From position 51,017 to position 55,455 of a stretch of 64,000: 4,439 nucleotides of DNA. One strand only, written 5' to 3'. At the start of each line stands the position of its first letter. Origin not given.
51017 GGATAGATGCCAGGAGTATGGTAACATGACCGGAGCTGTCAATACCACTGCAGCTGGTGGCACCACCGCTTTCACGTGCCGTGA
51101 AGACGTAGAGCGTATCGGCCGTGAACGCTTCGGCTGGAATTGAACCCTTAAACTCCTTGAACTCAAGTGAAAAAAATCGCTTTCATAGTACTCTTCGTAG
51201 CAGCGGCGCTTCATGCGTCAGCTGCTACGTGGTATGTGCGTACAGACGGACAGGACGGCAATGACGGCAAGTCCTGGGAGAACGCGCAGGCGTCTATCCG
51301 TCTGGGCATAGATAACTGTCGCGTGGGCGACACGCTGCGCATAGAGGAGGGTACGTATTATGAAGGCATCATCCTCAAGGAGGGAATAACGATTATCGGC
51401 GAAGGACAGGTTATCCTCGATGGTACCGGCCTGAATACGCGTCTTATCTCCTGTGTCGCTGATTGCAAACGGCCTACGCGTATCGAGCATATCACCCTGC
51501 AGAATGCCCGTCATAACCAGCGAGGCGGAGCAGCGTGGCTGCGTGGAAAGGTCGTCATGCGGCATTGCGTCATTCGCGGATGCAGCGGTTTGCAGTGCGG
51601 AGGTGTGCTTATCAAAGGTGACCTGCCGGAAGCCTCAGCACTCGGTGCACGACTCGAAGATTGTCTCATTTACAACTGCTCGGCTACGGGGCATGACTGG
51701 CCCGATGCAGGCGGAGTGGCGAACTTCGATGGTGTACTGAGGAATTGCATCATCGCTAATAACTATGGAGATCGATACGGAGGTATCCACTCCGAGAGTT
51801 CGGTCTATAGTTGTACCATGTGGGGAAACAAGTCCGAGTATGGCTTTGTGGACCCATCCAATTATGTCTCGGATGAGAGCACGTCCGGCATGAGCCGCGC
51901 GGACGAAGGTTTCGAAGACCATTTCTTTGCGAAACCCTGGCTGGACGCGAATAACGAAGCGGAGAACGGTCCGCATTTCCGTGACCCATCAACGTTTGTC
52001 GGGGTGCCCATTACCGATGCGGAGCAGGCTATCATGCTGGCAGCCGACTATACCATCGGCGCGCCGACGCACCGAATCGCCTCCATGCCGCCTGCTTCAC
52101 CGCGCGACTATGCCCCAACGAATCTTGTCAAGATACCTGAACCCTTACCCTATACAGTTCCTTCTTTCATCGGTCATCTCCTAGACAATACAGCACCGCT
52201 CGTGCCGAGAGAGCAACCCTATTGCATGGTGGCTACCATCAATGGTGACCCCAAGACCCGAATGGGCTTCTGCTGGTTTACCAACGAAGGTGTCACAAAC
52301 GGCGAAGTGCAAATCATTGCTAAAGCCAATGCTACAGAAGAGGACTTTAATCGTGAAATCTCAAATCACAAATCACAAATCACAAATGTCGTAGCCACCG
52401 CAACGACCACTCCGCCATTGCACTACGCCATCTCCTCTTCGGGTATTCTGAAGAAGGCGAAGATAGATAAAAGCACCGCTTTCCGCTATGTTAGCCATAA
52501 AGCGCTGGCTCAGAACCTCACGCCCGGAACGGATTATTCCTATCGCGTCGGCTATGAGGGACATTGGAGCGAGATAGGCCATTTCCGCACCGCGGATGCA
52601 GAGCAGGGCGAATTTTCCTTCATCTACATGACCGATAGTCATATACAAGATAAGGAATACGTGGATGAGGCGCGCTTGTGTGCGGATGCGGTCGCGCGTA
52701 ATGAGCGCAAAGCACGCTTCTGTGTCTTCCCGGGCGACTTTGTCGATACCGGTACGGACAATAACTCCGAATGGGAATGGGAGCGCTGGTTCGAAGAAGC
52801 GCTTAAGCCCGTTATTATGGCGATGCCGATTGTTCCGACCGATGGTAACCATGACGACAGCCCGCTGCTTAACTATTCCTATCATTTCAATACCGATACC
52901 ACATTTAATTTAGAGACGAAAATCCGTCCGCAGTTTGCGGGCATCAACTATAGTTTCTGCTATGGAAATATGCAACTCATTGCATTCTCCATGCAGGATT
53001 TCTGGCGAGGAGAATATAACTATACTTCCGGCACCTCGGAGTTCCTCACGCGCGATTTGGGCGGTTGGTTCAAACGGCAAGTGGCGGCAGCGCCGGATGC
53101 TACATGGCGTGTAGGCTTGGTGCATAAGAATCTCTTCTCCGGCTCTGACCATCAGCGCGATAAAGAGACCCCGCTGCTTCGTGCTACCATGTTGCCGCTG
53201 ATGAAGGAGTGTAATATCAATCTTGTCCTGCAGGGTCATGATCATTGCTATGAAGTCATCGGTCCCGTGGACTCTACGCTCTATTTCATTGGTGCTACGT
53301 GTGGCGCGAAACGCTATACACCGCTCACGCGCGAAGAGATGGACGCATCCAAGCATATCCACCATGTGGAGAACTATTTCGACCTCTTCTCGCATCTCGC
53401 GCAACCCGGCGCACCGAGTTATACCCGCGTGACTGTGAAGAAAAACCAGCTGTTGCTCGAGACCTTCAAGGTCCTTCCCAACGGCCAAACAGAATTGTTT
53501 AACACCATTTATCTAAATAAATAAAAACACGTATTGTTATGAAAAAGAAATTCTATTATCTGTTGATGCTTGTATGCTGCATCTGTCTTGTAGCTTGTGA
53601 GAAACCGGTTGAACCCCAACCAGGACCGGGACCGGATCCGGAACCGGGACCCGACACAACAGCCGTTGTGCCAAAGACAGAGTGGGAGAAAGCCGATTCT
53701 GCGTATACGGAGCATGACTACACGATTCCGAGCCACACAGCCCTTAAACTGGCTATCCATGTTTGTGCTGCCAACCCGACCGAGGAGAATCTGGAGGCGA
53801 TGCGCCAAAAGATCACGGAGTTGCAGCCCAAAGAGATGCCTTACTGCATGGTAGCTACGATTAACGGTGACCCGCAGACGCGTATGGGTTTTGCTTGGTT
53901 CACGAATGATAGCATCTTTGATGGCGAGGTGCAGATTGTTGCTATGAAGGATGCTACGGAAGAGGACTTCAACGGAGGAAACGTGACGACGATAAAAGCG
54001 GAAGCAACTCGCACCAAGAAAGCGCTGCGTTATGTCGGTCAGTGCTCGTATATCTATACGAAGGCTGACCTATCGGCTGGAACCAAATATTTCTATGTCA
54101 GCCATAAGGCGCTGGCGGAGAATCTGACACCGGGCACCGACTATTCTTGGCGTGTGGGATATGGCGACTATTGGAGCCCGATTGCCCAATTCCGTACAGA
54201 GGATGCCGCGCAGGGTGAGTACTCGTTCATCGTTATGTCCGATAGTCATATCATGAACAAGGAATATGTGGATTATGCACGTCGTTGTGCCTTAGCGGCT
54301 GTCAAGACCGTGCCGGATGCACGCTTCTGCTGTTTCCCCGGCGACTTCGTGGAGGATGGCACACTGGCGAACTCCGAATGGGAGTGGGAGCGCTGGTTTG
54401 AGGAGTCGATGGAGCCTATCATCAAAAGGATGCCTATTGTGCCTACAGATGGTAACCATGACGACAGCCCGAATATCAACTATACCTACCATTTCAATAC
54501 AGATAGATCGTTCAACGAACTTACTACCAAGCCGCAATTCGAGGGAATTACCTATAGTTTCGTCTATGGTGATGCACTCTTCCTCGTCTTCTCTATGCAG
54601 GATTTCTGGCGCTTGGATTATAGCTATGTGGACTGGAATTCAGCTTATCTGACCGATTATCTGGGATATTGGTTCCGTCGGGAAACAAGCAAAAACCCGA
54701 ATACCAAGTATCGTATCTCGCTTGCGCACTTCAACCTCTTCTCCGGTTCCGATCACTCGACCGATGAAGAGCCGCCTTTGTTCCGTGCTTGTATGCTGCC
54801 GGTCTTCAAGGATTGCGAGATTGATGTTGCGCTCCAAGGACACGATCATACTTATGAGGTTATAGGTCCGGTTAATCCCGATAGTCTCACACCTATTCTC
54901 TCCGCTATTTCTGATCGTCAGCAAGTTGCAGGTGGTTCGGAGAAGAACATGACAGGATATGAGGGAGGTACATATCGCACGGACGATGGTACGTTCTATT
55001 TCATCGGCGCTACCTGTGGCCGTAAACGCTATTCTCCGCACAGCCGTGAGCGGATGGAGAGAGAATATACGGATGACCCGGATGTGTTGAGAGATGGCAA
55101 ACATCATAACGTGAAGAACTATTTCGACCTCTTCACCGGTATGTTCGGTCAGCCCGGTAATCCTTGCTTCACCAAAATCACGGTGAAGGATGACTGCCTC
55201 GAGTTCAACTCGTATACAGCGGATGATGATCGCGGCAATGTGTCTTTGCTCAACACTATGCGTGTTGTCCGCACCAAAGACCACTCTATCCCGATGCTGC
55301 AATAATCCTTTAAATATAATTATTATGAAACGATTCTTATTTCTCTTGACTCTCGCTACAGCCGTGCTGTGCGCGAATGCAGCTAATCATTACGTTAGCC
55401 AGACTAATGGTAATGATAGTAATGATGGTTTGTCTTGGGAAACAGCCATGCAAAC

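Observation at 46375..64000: About 17 kb co-directional unit joining a cytoplasmic AgaS/GatZ/PfkB sugar-phosphate module to secreted beta-helix/metallophosphoesterase/CBM proteins, with no SusC/SusD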

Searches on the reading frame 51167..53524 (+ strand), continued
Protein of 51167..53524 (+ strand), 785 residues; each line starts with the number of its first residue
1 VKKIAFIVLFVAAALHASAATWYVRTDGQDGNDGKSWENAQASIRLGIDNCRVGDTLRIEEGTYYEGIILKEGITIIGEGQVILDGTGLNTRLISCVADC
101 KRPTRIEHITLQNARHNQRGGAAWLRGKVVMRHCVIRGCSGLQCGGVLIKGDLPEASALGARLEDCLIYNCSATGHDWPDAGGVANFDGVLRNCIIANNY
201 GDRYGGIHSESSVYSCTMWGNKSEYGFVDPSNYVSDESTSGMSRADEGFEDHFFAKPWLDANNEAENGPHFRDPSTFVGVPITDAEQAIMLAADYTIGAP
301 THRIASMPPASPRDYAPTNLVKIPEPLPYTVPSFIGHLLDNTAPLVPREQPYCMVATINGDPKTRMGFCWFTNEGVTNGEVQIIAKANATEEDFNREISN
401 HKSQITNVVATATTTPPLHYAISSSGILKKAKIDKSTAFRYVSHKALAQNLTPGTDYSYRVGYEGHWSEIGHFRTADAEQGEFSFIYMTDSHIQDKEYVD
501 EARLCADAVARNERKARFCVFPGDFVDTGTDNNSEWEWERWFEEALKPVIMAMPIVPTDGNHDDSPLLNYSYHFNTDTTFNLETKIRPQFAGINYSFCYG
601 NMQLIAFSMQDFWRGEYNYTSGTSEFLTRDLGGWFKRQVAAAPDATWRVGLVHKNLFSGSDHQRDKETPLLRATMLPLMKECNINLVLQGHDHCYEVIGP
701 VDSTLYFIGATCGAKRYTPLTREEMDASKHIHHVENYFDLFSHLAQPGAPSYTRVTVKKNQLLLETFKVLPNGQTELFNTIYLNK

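Call 63: search_protein_families(library=ncbifam, proteins=[L073:8902-9996:+, L073:19081-20619:+, L073:16726-17514:+, L049:17422-18198:-], max_evalue=0.05)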
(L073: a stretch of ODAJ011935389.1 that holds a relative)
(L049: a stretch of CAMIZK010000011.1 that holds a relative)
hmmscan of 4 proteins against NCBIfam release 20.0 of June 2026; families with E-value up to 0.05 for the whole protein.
L073:8902-9996:+ (365 aa): 1 family
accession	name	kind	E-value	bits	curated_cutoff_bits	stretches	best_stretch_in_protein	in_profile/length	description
NF050142.1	PG1828_fam_lipo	equivalog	0.0039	17.9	50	1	1-30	6-35/59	PG1828 family lipoprotein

L073:19081-20619:+ (512 aa): 4 families
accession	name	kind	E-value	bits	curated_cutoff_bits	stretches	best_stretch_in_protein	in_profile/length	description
NF007940.0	PRK10658.1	equivalog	5.5e-41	140.8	606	2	134-291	281-436/771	alpha-xylosidase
NF007746.0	PRK10426.1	equivalog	4.1e-32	111.4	553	1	167-510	306-665/683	alpha-glucosidase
NF040948.1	alpha_gluc_MalA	equivalog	9.7e-28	96.8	800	2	323-496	413-589/627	alpha-glucosidase MalA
NF002983.0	PRK03705.1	equivalog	0.026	12.6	901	0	208-269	280-338/658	glycogen debranching protein GlgX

L073:16726-17514:+ (262 aa): 0 families

L049:17422-18198:- (258 aa): 22 families
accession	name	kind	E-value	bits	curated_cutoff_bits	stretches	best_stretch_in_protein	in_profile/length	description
NF040755.1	AgaR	equivalog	1.6e-74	250.2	260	1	5-258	3-256/256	transcriptional repressor AgaR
NF007316.0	PRK09802.1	equivalog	9.3e-63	211.9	351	1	5-258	14-267/269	DeoR family transcriptional regulator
NF041397.1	TranRegGlpR_Halo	equivalog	3.5e-57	193.9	300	1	7-256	4-250/253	HTH-type transcriptional regulator GlpR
NF007753.1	PRK10434.1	equivalog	2.7e-56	191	350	1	6-258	3-253/253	glucitol operon DNA-binding transcriptional repressor SrlR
NF040890.1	trans_reg_YgbI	equivalog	2.5e-41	141.8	400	1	8-257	5-251/253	DNA-binding transcriptional repressor YgbI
NF040887.2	trans_reg_YciT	exception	2e-38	132.4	450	1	8-258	3-246/246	DNA-binding transcriptional regulator YciT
NF008154.0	PRK10906.1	equivalog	1e-33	116.7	331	1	9-255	6-249/252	DeoR/GlpR family transcriptional regulator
NF010034.0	PRK13509.1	equivalog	1.7e-31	109.5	244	1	8-258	5-251/251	HTH-type transcriptional regulator UlaR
NF007720.0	PRK10411.1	equivalog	3.7e-25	88.6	259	1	7-239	3-234/243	L-fucose operon activator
NF007961.0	PRK10681.1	equivalog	1.8e-22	79.9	244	1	7-243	6-238/252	DNA-binding transcriptional repressor DeoR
NF033788.1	HTH_metalloreg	subfamily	4.7e-06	26.3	55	1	6-59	9-62/77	metalloregulator ArsR/SmtB family transcription factor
NF003996.0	PRK05472.2-5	equivalog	0.00072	19.5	138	0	14-47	17-50/209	redox-sensing transcriptional repressor Rex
TIGR01884.1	cas_HTH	subfamily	0.0014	18.1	60.2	1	7-53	141-187/202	CRISPR-associated CARF protein Csa3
NF040820.1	trans_reg_LrpA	equivalog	0.0038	17.1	250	1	7-51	3-47/141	HTH-type transcriptional regulator LrpA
NF053736.1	AcpB_EbpR_MafR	subfamily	0.0045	16.3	130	1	7-48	5-47/481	AcpB/EbpR/MafR family transcriptional regulator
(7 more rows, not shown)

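Call 64: search_solved_structures(query=L073:19081-20619:+, max_evalue=0.001)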
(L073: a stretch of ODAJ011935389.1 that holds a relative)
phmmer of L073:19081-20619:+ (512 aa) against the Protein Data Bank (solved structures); distinct sequences matched with E-value up to 0.001: 56.
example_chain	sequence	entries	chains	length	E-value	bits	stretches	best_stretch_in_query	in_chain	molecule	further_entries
8j53_A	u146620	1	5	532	4.6e-213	711.8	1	14-512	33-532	GH31 alpha-galactosidase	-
8j50_A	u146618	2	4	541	2.3e-170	570.9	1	16-510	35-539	GH31 alpha-galactosidase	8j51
8j52_A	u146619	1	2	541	3e-169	567.2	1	16-510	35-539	GH31 alpha-galactosidase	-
7qqf_A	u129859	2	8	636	1.3e-58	202.1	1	87-491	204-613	Myogenesis-regulating glycosidase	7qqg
7qqh_A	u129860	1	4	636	6.2e-58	199.9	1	87-491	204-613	Myogenesis-regulating glycosidase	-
8t7z_A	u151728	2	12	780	1.4e-31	112.9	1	123-484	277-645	Alpha-glucosidase yicI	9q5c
1we5_A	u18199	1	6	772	4e-29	104.8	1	123-506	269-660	Putative family 31 glucosidase yicI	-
2f2h_A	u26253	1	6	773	4e-29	104.8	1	123-506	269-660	Putative family 31 glucosidase yicI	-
1xsi_A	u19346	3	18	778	4.1e-29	104.8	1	123-506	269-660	Putative family 31 glucosidase yicI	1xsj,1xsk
5zn6_A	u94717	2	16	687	3.5e-27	98.5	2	28-269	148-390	Alpha-xylosidase MeXyl31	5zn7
5f7c_A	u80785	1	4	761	7e-25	90.8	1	123-508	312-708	Alpha-glucosidase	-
6jr6_A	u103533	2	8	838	6.7e-22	81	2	392-510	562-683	Candidate alpha-glycosidase Glycoside hydrolase family 31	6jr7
6jr8_A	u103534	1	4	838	2.1e-21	79.4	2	392-510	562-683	Candidate alpha-glycosidase Glycoside hydrolase family 31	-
5ohy_A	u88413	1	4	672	6e-21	77.9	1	164-506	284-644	Alpha-glucosidase yihQ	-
8r56_A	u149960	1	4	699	9.3e-21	77.2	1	162-510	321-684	Glycosyl hydrolase, family 31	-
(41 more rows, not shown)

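Call 65: search_solved_structures(query=L073:8902-9996:+, max_evalue=0.1)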
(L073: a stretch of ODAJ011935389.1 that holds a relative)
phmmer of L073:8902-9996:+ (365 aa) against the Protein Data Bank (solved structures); distinct sequences matched with E-value up to 0.1: 0.

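Call 83: search_protein_representatives(protein=window:51167-53524:+)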
Query: 785 residues. Proteins with E-value up to 0.001 (for the whole library): 5927; up to 1e-10: 1335; up to 1e-30: 127. The best 150 are listed.
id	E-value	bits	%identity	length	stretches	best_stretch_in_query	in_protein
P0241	0.0e+00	1197.5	67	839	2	2-703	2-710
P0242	7.2e-216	735.6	51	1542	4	345-702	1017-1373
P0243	2.3e-206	704.2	45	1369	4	344-718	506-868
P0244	9.8e-198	675.6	47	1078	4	342-719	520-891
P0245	3.7e-194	663.8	49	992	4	341-706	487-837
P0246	4.9e-194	663.4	47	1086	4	333-703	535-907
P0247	3.6e-181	620.8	45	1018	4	349-702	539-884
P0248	2.3e-152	525.5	57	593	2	337-703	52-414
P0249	5.0e-150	517.8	38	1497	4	344-703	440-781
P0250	2.6e-147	508.9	45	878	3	344-704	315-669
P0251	2.9e-144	498.8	38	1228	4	344-702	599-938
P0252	5.0e-142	491.4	38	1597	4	345-724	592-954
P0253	2.0e-141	489.4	54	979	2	343-704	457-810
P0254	8.7e-134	464.1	39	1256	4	345-704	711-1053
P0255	1.1e-119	417.5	63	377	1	416-694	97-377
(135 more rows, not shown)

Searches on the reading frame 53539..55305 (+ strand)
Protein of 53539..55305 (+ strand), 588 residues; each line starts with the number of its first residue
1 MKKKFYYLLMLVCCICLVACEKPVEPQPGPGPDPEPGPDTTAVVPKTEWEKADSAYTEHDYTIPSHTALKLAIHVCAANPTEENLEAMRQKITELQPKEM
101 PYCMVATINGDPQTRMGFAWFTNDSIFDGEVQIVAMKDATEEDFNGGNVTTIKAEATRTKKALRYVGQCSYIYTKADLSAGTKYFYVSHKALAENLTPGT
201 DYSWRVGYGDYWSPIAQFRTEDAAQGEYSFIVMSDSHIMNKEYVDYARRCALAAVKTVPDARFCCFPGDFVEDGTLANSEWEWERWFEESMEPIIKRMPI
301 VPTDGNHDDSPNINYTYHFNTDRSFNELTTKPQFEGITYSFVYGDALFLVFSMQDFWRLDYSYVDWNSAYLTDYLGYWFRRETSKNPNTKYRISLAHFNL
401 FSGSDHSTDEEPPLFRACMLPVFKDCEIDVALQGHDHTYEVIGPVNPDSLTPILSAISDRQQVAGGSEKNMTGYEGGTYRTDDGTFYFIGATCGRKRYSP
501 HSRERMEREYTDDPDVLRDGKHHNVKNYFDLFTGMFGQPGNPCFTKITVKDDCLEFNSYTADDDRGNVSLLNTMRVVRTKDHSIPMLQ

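Call 8: search_protein_families(library=pfam, proteins=[window:53539-55305:+], max_evalue=0.01)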
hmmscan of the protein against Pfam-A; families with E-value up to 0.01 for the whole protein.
window:53539-55305:+ (588 aa): 2 families
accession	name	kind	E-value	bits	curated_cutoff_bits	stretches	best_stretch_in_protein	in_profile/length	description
PF16656.11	Pur_ac_phosph_N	-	2.3e-12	47.8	30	1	105-220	5-93/93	Purple acid Phosphatase, N-terminal domain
PF00149.33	Metallophos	-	5.2e-12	47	21.5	1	230-439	3-191/191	Calcineurin-like phosphoesterase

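Call 9: search_protein_families(library=ncbifam, proteins=[window:53539-55305:+], max_evalue=0.01)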
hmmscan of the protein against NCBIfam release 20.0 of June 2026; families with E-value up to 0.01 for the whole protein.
window:53539-55305:+ (588 aa): 0 families
